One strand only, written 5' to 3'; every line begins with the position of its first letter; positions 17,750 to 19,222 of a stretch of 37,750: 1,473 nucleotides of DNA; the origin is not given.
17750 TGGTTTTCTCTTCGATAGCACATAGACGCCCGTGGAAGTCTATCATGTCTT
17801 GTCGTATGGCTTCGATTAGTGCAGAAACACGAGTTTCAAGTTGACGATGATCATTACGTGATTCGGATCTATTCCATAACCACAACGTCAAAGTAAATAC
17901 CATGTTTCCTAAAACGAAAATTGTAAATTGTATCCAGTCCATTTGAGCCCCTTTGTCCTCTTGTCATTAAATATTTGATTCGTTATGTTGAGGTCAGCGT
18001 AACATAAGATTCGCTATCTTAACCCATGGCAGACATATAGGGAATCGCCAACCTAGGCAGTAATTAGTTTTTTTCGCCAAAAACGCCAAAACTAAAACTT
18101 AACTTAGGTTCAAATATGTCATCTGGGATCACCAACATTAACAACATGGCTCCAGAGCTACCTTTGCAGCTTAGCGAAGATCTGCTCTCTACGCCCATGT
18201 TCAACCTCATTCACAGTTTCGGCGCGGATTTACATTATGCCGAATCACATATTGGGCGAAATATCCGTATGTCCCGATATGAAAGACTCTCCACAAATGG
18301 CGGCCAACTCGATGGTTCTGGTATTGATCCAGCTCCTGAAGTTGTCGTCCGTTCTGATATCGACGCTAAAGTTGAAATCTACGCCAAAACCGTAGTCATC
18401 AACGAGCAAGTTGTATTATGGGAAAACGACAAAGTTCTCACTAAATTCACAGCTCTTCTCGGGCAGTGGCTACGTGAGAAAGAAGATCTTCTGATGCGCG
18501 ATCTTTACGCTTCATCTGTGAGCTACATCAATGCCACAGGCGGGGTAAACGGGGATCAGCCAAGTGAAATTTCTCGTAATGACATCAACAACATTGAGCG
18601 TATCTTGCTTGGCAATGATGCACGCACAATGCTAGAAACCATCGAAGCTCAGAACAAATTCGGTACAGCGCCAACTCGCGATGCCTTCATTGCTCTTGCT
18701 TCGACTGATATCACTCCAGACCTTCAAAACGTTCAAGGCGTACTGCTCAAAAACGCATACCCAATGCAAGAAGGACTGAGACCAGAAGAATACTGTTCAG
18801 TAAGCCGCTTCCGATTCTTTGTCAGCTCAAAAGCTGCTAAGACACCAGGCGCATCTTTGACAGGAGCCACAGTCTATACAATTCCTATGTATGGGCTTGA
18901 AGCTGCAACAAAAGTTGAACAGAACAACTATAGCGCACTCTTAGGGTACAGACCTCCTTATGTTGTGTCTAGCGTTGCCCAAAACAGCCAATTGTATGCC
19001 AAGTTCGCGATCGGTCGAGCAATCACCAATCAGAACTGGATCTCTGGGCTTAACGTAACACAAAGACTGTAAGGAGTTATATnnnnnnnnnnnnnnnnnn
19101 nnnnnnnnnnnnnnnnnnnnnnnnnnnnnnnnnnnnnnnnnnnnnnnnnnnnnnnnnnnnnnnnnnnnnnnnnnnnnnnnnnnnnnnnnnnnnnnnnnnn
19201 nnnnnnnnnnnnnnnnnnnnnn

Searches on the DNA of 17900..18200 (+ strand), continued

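Call 90: search_with_rna_model(model_id=R1, sources=[window, L001, L002, L003, L005, L008, L009, L010, L011, L012, L013, L014, L015, L017, L019, L020, L021, L022, L023, L024, L025, L026, L027, L028, L033, L034, L035, L036, L037, L038, L040, L041, L042, L043, L044, L046, L047, L048, L049, L050, L051, L052, L053, L055, L056, L058, L059, L061, L062, L063, L064, L065, L066, L067, L069, L071, L072, L073, L075, L076, L077, L078, L080], max_evalue=0.00001, make_alignment=true)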
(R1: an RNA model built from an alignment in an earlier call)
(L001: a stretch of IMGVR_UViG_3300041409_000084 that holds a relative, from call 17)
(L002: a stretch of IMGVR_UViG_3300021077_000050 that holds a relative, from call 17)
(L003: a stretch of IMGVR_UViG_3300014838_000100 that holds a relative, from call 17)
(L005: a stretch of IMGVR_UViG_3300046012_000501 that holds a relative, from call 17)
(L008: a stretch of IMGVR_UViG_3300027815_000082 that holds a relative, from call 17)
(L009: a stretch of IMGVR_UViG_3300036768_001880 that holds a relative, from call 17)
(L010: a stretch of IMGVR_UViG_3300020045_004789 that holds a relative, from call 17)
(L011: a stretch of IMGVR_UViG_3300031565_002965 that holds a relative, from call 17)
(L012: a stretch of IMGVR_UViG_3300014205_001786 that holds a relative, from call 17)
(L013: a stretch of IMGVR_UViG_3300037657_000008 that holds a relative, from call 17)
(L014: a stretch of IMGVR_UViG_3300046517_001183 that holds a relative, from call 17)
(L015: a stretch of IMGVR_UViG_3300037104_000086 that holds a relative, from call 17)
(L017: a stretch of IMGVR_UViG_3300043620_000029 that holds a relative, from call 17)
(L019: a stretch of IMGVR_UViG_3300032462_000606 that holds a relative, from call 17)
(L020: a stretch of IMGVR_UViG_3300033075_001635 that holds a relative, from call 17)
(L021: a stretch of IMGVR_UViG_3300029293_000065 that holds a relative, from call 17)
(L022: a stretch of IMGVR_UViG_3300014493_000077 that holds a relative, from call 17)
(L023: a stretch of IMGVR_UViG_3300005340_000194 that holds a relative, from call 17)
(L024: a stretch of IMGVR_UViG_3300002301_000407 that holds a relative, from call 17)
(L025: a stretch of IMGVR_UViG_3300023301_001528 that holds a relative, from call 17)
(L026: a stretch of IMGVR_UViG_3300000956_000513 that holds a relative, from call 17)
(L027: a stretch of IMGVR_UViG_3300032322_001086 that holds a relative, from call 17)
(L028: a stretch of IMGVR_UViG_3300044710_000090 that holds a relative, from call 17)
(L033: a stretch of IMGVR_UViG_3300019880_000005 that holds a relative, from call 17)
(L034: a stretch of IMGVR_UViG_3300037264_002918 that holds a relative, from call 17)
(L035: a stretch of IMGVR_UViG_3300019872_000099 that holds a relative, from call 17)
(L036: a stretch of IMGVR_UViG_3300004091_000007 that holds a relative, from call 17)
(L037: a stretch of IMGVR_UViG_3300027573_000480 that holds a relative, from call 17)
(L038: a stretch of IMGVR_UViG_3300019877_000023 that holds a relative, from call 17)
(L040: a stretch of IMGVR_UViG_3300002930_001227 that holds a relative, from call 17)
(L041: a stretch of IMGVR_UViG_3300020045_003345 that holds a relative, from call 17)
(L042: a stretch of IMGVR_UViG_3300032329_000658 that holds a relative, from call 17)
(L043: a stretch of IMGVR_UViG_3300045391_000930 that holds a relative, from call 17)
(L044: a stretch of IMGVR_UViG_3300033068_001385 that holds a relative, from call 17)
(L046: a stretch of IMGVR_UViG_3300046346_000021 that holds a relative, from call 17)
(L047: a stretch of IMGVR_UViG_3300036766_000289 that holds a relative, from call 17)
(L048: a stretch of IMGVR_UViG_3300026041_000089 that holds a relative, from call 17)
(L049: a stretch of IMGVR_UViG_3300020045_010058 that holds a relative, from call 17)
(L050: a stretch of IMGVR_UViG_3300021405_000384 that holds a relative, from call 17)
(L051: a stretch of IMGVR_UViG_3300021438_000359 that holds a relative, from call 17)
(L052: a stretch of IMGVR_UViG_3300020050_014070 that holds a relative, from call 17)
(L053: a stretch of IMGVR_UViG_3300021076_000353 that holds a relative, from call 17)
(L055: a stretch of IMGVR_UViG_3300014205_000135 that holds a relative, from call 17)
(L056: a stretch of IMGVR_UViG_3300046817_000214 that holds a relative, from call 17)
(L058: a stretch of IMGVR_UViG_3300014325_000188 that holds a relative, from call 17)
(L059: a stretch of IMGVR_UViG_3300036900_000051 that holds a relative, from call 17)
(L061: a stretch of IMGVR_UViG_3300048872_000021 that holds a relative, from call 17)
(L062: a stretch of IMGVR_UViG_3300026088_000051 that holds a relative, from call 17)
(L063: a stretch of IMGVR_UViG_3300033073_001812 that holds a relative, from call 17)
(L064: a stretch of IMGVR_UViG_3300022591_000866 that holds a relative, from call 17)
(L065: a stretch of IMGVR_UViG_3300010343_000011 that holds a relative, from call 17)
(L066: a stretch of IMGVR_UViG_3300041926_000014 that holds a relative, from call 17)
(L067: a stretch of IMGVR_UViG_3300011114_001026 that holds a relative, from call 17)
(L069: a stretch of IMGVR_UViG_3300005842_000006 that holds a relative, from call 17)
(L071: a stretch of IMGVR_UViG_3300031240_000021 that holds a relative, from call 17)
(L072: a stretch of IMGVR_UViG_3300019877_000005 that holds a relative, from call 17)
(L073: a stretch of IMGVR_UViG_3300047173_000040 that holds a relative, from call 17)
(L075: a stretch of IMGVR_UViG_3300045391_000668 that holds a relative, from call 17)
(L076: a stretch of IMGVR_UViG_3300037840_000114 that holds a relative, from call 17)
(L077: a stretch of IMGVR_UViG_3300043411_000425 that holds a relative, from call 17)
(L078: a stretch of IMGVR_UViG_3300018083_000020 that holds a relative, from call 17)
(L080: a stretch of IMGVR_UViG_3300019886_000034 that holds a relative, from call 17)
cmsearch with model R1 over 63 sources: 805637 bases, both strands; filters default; matches with E-value up to 0.00001: 53.
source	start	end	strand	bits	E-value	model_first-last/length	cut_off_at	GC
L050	5084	5216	+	112.3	1.9e-19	1-137/137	no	0.41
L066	8494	8623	+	100.9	3.8e-17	1-137/137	no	0.45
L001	4517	4656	+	98.6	1.1e-16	1-137/137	no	0.37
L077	8656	8791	+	96.6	2.7e-16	1-137/137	no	0.39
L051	1910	2048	+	93.4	1.2e-15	1-137/137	no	0.36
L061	687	836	+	92.9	1.5e-15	1-137/137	no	0.44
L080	8702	8833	+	88.9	9.7e-15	1-137/137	no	0.36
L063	9318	9443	+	87.8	1.6e-14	1-137/137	no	0.32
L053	9866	9997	+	86.6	2.9e-14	1-137/137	no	0.39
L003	9869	10009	+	85.5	4.6e-14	1-137/137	no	0.42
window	17984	18124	+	85.2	5.4e-14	1-137/137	no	0.38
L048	3079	3213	+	84.8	6.4e-14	1-137/137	no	0.33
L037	7147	7271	+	84.5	7.6e-14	1-137/137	no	0.38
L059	2050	2185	+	83.7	1.1e-13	1-137/137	no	0.36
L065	9864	10003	+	83.1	1.4e-13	1-137/137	no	0.49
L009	9838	10003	+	82.2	2.2e-13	1-137/137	no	0.45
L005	7758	7898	+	81.3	3.3e-13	1-137/137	no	0.36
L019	963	1105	+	79.2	8.9e-13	1-137/137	no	0.37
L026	3334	3461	+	78.6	1.2e-12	1-137/137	no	0.42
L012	2585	2737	+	78.1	1.5e-12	1-137/137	no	0.41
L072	9870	9997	+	78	1.6e-12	1-137/137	no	0.44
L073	9853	10003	+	77.5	1.9e-12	1-137/137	no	0.43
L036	9870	9997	+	77.5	2e-12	1-137/137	no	0.45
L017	9878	10003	+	76.9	2.6e-12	1-137/137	no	0.44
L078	9879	10003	+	76.5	3.1e-12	1-137/137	no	0.42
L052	9856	9997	+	75.8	4.2e-12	1-137/137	no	0.39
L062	9868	10003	+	75.4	5.1e-12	1-137/137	no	0.43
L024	2752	2881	+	75.3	5.5e-12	1-137/137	no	0.45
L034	2804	2932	+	74.9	6.5e-12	1-137/137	no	0.43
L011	2263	2398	+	74.7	7.1e-12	1-137/137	no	0.42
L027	297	427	+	74.7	7.2e-12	1-137/137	no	0.34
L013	756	891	+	73.7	1.1e-11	1-137/137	no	0.43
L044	8337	8473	+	72.9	1.6e-11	1-137/137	no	0.45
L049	5474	5603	+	71.5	3.1e-11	1-137/137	no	0.41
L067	9862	9994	+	71.2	3.6e-11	1-137/137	no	0.42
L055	2029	2168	+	69.9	6.7e-11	1-137/137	no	0.44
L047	9863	9997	+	68.3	1.4e-10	1-137/137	no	0.43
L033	9867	10000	+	68.2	1.4e-10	1-137/137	no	0.42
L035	2230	2373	+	67.3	2.3e-10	1-137/137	no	0.39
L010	7629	7758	+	67.1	2.5e-10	1-137/137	no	0.39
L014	9882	10003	+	66.3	3.5e-10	1-137/137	no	0.46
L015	9873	10000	+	62.3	2.2e-09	1-137/137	no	0.48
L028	3513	3639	+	61.1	3.9e-09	1-137/137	no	0.43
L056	835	970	+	61.1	3.9e-09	1-137/137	no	0.49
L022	4503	4635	+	60.2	6e-09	1-137/137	no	0.41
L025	2792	2942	+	60.1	6.4e-09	1-137/137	no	0.35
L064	4840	4973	+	56.9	2.8e-08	1-137/137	no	0.49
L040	3601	3727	+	53.9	1.1e-07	1-137/137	no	0.45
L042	5273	5410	+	53.3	1.4e-07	1-137/137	no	0.37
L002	7624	7752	+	53.2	1.5e-07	1-137/137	no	0.41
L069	9870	10003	+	52.1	2.5e-07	1-137/137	no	0.37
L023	4506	4624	+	52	2.6e-07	1-137/137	no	0.43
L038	3713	3879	+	49.9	7e-07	1-137/137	no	0.43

Alignment A4: 53 matches aligned to the model, 212 columns, each read 5' to 3' on its own strand. Consensus structure (alignment columns), stored with it:
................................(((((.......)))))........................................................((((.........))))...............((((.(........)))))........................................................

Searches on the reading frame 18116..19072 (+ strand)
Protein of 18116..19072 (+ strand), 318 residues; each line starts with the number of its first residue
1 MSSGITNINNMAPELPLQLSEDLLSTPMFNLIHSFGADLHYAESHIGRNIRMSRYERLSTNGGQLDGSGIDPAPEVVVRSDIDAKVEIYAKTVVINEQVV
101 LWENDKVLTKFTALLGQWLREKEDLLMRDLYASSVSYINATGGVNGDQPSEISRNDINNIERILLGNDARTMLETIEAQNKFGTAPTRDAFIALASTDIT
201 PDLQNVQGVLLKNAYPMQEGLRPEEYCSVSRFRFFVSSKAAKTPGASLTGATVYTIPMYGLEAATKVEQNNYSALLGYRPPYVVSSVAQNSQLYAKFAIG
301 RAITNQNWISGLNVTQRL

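Call 17: find_related_loci(query=window:18116-19072:+, collection=viral_contigs, flank=10000)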
Query window:18116-19072:+ (318 aa) in viral_contigs; peptide patterns used: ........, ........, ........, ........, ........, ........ (x = any residue, [..] = any of these).
275 stretches matched a pattern; 270 encode a relative of the query (tblastn E <= 1e-3); the best 80 are kept; 80 distinct loci.
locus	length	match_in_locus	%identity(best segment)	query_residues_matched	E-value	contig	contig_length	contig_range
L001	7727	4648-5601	97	1-318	0e+0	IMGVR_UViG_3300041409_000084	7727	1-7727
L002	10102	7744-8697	96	1-318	0e+0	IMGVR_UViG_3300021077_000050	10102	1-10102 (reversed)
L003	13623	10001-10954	91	1-318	0e+0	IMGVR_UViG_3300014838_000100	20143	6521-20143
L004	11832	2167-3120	91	1-318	0e+0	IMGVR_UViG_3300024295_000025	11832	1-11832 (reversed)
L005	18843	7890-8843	91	1-318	0e+0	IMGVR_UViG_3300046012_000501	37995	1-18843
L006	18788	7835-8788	91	1-318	0e+0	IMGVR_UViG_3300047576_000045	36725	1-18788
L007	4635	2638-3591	91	1-318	0e+0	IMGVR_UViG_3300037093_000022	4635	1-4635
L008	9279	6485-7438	91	1-318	0e+0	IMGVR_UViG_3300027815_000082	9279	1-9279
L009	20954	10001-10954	90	1-318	0e+0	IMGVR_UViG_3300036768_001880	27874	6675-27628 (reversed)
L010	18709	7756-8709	90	1-318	0e+0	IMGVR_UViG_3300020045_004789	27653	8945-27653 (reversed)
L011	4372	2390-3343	87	1-318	0e+0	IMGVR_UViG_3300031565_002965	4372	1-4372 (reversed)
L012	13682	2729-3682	89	1-318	0e+0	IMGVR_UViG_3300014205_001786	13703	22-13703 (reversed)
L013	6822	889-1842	89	1-318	0e+0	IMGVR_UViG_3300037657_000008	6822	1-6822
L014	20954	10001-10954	89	1-318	0e+0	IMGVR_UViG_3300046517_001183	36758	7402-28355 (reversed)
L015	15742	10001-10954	89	2-318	0e+0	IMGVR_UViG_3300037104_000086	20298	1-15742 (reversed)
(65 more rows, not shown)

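Call 78: find_related_loci(query=window:18116-19072:+, collection=genome_contigs, flank=10000)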
Query window:18116-19072:+ (318 aa) in genome_contigs; peptide patterns used: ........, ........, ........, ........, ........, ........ (x = any residue, [..] = any of these).
70 stretches matched a pattern; 6 encode a relative of the query (tblastn E <= 1e-3); 6 distinct loci.
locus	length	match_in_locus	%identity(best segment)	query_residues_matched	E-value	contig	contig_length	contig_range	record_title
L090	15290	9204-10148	81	1-315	3e-179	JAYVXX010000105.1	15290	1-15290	MAG: Candidatus Paceibacterota bacterium isolate GL85_DN_metabinner_41_sub GL85_DN_metabinner_41_sub_104, whole genome s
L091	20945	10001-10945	80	1-315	6e-177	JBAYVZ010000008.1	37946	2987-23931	MAG: Candidatus Paceibacterota bacterium isolate SO_2016_LW3_71 scaffold01657_LW162_2016, whole genome shotgun sequence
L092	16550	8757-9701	79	1-315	2e-175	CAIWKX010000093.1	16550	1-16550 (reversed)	MAG: uncultured Bacteroidetes bacterium isolate C24_bin-1519 genome assembly, contig: bin-1519:093/295, whole genome sho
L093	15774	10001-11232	81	3-315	4e-121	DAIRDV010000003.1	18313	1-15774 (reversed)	MAG TPA_asm: Nitrososphaeraceae archaeon isolate CTOTU9892 NODE_34_length_18313_cov_4.296582, whole genome shotgun seque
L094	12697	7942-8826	84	15-318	3e-139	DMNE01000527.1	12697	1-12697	MAG TPA_asm: Nitrospiraceae bacterium isolate UBA9159 contig_45392, whole genome shotgun sequence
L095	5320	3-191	89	253-315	4e-33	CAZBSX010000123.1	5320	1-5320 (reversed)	MAG TPA_asm: uncultured Legionella sp. isolate SRP302895_co1_68 genome assembly, contig: NODE_33298_length_5320_cov_4.13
